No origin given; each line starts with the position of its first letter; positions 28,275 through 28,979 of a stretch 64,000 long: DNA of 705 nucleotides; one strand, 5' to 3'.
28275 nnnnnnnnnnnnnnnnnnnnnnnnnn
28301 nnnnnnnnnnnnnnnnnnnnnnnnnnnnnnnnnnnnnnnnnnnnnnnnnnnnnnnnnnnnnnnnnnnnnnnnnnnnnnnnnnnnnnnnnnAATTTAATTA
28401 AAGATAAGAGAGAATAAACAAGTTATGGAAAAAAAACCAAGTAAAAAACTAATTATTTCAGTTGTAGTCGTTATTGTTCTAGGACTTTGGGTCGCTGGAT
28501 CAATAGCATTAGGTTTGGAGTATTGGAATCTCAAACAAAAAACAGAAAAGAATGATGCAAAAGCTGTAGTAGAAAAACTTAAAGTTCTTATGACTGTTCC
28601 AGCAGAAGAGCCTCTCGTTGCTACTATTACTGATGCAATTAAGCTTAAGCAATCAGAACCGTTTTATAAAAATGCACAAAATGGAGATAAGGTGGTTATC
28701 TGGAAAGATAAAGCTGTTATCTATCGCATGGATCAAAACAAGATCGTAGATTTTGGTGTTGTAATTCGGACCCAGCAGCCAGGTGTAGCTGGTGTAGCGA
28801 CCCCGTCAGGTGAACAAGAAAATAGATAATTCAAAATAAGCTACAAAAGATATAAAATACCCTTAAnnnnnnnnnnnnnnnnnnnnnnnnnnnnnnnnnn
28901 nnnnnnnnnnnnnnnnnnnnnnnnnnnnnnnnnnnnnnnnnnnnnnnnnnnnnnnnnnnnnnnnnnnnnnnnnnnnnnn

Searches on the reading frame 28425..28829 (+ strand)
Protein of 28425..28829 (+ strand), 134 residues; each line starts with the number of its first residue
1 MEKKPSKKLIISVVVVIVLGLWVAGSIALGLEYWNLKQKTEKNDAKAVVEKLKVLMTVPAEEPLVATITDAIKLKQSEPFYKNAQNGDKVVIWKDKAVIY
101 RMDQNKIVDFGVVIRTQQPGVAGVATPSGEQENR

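Call 97: search_protein_families(library=pfam, proteins=[window:28425-28829:+], max_evalue=0.1)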
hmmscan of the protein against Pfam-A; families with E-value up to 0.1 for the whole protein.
window:28425-28829:+ (134 aa): 1 family
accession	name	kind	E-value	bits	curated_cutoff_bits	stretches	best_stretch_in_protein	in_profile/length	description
PF14163.11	SieB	-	0.065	13.3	26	0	7-55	31-78/147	Super-infection exclusion protein B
